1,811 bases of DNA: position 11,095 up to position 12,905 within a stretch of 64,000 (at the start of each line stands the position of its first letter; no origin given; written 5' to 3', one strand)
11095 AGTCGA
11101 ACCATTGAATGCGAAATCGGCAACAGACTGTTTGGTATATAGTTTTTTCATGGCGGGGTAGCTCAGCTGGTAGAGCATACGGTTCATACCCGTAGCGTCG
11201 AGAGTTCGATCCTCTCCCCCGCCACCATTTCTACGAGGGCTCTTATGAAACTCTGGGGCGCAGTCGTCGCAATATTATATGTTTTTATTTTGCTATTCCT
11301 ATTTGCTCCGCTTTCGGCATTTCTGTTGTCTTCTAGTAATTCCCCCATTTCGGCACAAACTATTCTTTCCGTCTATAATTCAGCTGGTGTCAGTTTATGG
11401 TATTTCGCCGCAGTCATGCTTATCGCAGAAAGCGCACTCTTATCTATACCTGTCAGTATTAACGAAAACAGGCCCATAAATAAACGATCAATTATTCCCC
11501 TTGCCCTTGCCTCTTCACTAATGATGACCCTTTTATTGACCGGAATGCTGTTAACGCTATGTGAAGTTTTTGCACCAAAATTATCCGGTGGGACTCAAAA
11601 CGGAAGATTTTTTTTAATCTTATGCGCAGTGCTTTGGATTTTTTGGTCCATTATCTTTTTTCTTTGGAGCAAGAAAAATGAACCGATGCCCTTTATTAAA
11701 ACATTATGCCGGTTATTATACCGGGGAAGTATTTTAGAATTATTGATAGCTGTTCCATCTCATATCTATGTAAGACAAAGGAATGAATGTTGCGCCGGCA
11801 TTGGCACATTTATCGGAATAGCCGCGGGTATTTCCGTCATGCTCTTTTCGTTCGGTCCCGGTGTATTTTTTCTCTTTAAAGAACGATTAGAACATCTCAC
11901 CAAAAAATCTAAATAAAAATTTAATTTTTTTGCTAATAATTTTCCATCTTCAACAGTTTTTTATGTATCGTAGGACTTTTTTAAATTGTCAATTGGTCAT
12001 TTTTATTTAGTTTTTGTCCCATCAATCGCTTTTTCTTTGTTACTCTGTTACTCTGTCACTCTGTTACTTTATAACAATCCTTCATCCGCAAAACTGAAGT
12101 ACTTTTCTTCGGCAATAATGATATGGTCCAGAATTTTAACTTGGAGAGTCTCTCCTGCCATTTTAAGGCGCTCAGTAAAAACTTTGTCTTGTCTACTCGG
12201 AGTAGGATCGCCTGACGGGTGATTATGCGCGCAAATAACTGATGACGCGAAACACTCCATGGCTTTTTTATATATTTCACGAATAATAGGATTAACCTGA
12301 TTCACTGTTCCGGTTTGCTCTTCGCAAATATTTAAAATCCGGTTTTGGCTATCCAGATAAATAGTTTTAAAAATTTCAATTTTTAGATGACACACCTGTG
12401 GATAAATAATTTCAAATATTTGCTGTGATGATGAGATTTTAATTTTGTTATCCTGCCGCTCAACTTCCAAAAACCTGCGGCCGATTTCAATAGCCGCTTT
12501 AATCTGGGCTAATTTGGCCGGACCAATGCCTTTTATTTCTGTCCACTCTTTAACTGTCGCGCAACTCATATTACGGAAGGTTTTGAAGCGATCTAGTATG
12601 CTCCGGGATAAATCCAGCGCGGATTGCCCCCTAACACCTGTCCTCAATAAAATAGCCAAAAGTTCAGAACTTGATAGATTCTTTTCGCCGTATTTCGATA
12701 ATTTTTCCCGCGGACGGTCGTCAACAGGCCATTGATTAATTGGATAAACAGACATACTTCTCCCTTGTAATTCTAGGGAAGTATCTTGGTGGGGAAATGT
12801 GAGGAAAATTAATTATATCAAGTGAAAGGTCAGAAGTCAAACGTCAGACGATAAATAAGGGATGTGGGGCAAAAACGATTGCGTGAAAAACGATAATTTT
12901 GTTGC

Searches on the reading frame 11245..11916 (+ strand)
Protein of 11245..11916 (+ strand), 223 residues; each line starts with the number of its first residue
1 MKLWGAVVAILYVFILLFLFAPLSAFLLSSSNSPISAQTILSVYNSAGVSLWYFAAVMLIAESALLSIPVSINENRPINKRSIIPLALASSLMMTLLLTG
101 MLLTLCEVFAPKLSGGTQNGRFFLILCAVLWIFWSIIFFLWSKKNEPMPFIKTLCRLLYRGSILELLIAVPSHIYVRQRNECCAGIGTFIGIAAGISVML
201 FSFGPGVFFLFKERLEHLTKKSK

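Call 3: search_protein_families(library=pfam, proteins=[window:11245-11916:+], max_evalue=1)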
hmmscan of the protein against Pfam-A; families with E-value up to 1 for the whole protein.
window:11245-11916:+ (223 aa): 2 families
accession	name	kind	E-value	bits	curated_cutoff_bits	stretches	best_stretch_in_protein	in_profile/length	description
PF19942.4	DUF6404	-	0.11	13.4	27.6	1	122-170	50-98/115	Family of unknown function (DUF6404)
PF12698.13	ABC2_membrane_3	-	0.4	10.1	31.6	1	7-140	241-344/347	ABC-2 family transporter protein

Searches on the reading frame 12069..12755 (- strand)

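Call 3: search_protein_families(library=pfam, proteins=[window:12069-12755:-], max_evalue=1)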
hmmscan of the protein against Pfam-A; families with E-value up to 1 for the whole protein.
window:12069-12755:- (228 aa): 6 families
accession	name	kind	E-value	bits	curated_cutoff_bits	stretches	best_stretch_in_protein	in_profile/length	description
PF04002.20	RadC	-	3.1e-39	134.1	22.1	1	107-227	1-121/121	RadC-like JAB domain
PF20582.4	UPF0758_N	-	1.7e-28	98.9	27.1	1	6-82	1-76/77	UPF0758 N-terminal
PF14464.11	Prok-JAB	-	0.02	15.2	25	1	169-196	65-92/114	Prokaryotic homologs of the JAB domain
PF00633.29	HHH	-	0.023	15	24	1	66-86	8-28/30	Helix-hairpin-helix motif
PF12826.13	HHH_2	-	0.026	15.1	27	1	50-80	16-46/64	Helix-hairpin-helix motif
PF14520.12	HHH_5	-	0.053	14.4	27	1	51-89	16-55/57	Helix-hairpin-helix domain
